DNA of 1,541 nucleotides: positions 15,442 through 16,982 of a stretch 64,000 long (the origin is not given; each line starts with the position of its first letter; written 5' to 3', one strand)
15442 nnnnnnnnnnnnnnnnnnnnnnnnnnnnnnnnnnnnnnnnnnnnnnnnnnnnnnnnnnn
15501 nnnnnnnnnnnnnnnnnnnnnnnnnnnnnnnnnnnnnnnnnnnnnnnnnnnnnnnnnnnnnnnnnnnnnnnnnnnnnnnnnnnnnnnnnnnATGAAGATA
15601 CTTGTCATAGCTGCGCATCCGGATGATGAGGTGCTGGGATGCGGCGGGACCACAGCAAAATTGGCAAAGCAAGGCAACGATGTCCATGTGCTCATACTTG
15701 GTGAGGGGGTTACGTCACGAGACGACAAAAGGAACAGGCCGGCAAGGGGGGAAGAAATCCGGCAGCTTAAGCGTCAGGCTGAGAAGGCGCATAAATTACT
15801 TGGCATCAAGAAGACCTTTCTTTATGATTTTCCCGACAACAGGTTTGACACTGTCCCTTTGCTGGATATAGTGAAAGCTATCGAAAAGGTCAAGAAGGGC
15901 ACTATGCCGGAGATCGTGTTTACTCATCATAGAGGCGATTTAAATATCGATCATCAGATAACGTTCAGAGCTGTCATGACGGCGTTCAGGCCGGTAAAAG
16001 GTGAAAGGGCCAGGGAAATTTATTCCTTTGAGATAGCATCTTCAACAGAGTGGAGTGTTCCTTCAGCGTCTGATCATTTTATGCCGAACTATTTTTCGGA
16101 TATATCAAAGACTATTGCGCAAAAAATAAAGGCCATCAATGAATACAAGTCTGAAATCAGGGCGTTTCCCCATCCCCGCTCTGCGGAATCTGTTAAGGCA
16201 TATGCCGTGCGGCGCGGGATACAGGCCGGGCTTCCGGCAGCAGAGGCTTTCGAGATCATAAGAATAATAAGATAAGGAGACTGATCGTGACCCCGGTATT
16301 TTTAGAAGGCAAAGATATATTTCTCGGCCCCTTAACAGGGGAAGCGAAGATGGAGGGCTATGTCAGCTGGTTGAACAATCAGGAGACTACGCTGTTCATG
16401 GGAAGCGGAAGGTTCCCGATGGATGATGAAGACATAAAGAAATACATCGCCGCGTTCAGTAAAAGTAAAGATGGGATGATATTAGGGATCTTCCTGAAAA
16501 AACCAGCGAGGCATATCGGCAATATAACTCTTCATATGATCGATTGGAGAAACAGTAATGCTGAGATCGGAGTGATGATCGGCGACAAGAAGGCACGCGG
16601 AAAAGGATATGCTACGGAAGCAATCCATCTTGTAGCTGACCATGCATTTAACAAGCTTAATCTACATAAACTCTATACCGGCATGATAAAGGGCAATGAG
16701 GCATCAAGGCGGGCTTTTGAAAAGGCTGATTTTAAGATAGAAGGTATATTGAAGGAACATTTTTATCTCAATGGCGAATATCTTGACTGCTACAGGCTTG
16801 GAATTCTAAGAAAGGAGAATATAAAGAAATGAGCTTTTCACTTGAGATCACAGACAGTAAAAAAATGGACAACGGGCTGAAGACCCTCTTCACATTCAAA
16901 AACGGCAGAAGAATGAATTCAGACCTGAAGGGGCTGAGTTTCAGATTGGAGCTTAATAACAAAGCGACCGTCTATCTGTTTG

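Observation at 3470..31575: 29-kb single-strand glycan island built around a complete pseudaminic-acid pathway with an unusually large tailoring complement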

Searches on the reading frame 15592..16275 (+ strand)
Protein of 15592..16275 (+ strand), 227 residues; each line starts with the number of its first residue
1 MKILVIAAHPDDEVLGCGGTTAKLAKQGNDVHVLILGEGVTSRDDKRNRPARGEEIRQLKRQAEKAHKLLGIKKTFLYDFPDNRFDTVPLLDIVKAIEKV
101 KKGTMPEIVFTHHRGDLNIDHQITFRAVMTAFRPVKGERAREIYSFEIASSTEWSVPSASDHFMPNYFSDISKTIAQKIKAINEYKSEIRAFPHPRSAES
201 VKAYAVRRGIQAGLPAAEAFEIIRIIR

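Call 4: search_protein_families(library=ncbifam, proteins=[window:15592-16275:+], max_evalue=0.00001)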
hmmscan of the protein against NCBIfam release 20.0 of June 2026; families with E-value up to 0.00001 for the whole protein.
window:15592-16275:+ (227 aa): 4 families
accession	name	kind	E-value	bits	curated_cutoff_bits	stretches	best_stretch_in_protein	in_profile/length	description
TIGR04001.1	thiol_BshB1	equivalog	3.6e-17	62.8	182.5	1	2-190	3-180/226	bacillithiol biosynthesis deacetylase BshB1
TIGR04000.1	thiol_BshB2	equivalog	9.8e-14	51.5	195.25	1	2-190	2-186/217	bacillithiol biosynthesis deacetylase BshB2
TIGR03446.1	mycothiol_Mca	equivalog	2.2e-07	30.7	277.15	1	2-77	2-80/283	mycothiol conjugate amidase Mca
NF002557.0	PRK02122.1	subfamily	4.4e-07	28.4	384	1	2-42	372-412/653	glucosamine-6-phosphate deaminase-like protein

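Call 7: search_protein_families(library=pfam, proteins=[window:15592-16275:+], max_evalue=0.001)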
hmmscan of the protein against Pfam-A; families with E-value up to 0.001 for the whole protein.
window:15592-16275:+ (227 aa): 1 family
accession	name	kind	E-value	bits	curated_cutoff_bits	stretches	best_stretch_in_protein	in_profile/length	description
PF02585.22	PIG-L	-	3.4e-28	99.2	28.2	1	4-131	1-128/129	GlcNAc-PI de-N-acetylase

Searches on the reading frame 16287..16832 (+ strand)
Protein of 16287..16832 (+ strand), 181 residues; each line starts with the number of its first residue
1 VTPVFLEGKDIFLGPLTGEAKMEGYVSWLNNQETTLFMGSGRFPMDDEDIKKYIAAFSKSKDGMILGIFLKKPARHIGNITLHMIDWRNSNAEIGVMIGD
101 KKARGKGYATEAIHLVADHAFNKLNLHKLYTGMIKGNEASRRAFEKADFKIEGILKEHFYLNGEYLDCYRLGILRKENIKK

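Call 4: search_protein_families(library=ncbifam, proteins=[window:16287-16832:+], max_evalue=0.00001)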
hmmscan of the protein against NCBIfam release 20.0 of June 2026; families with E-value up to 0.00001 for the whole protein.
window:16287-16832:+ (181 aa): 4 families
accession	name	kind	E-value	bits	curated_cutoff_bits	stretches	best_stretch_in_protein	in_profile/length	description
NF011709.0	PRK15130.1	equivalog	3.6e-17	62.8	218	1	74-179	66-170/186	spermidine N1-acetyltransferase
TIGR03585.1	PseH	equivalog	3.7e-11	43.3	93.1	1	25-171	14-155/156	UDP-4-amino-4,6-dideoxy-N-acetyl-beta-L-altrosamine N-acetyltransferase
NF007539.0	PRK10151.1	equivalog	1.9e-08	34.1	184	1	74-168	76-169/179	50S ribosomal protein L7/L12-serine acetyltransferase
NF040503.1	resist_ArsN1a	equivalog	1.6e-07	31.2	170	1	92-169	78-153/159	arsinothricin resistance N-acetyltransferase ArsN1 family A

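Call 7: search_protein_families(library=pfam, proteins=[window:16287-16832:+], max_evalue=0.001)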
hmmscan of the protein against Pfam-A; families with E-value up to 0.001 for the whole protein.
window:16287-16832:+ (181 aa): 4 families
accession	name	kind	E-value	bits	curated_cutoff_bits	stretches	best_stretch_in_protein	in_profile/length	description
PF13302.13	Acetyltransf_3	-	3e-24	86.7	25.4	1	13-150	4-138/138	Acetyltransferase (GNAT) domain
PF13420.13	Acetyltransf_4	-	3.5e-11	43.8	24.3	1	48-167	35-152/155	Acetyltransferase (GNAT) domain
PF00583.31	Acetyltransf_1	-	1e-09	39.1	20.7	1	54-149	25-116/116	Acetyltransferase (GNAT) family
PF13523.12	Acetyltransf_8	-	0.00029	20.9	27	1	86-153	74-141/145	Acetyltransferase (GNAT) domain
